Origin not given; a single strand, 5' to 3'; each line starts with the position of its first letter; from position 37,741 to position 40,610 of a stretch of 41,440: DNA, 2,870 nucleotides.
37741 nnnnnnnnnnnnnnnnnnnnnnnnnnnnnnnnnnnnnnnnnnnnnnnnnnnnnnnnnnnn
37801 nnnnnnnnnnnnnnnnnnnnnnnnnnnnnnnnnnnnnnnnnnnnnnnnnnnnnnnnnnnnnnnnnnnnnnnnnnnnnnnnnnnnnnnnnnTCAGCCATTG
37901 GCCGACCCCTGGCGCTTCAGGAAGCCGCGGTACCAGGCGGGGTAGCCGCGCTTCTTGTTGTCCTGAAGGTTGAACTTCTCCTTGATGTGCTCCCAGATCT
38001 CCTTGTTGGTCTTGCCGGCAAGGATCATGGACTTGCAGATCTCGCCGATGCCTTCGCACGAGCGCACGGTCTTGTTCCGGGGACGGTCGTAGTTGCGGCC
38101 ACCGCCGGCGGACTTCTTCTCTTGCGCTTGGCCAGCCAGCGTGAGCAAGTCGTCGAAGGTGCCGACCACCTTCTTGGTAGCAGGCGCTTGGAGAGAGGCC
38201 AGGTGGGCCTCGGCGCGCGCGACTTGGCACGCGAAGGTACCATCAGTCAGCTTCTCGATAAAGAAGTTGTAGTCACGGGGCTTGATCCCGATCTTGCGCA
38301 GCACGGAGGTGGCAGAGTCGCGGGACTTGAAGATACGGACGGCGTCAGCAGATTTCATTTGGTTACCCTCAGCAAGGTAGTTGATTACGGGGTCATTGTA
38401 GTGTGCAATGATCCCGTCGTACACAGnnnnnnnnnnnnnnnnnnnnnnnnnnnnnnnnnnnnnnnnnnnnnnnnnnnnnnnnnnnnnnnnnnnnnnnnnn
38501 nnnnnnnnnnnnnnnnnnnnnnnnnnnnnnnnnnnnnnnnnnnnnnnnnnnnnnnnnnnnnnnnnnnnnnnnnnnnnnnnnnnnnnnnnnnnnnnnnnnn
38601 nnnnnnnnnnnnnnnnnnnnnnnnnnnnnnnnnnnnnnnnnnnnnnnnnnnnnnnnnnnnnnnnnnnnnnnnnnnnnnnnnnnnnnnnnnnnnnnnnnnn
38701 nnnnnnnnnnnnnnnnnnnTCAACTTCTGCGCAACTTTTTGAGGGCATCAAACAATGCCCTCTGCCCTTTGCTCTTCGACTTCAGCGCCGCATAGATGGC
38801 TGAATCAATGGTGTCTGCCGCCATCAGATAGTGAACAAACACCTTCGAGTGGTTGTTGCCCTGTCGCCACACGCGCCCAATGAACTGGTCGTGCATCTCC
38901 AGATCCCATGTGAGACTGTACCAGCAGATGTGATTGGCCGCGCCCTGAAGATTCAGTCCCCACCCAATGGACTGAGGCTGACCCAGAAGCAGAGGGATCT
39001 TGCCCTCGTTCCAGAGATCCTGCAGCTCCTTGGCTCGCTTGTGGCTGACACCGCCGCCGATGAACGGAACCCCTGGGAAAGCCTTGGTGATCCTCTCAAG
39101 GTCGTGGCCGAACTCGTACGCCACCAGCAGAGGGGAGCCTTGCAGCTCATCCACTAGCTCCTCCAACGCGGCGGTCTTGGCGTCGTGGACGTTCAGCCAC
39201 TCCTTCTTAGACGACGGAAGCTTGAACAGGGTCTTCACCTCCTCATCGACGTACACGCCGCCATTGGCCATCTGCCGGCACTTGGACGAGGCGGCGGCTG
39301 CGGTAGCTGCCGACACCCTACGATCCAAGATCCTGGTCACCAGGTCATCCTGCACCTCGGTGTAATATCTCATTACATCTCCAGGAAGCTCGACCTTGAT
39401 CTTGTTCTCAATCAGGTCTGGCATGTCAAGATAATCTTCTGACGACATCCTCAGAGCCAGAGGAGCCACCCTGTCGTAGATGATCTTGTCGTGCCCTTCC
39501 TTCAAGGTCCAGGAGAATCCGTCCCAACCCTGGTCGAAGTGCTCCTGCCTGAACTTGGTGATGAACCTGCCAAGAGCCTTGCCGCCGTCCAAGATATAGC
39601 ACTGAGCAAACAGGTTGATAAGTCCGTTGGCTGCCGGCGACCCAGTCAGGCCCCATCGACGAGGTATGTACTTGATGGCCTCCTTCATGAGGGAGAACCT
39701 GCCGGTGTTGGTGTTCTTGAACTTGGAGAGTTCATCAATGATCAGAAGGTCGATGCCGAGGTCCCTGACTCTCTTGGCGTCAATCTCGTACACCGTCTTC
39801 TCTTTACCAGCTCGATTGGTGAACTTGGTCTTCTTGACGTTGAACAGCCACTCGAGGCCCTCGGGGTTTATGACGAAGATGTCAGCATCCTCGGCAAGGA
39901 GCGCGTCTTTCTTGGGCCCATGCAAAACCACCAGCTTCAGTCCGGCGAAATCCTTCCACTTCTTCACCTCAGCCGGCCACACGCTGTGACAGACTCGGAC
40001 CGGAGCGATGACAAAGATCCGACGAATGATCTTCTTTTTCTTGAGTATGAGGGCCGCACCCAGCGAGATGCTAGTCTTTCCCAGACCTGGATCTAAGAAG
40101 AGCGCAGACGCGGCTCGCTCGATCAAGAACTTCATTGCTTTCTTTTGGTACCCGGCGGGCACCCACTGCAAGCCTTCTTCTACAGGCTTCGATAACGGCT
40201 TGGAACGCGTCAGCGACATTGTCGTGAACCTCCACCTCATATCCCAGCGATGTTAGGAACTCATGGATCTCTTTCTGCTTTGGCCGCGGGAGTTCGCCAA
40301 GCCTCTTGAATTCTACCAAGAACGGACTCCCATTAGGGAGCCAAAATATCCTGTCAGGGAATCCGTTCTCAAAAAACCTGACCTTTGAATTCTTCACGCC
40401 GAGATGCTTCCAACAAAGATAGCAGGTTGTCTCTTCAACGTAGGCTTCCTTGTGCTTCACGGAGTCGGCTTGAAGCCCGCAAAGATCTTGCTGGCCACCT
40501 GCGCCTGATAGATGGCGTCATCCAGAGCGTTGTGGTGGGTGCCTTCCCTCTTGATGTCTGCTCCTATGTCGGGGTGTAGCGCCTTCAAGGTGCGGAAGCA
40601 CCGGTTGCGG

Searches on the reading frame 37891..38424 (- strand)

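Call 22: search_protein_families(library=phrogs, proteins=[window:37891-38424:-], max_evalue=0.001)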
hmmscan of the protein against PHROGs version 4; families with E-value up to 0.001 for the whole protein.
window:37891-38424:- (177 aa): 1 family
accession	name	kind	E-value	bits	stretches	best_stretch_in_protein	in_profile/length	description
phrog_17205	-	unknown function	7.6e-05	23.6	1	122-173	23-73/162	-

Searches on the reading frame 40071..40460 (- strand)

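Call 66: search_protein_families(library=pfam, proteins=[window:40071-40460:-], max_evalue=0.01)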
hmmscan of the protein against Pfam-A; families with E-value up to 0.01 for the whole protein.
window:40071-40460:- (129 aa): 1 family
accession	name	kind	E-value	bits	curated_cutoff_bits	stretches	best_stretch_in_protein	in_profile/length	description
PF08774.17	VRR_NUC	-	2.7e-05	24.6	23.8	1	25-78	55-111/116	VRR-NUC domain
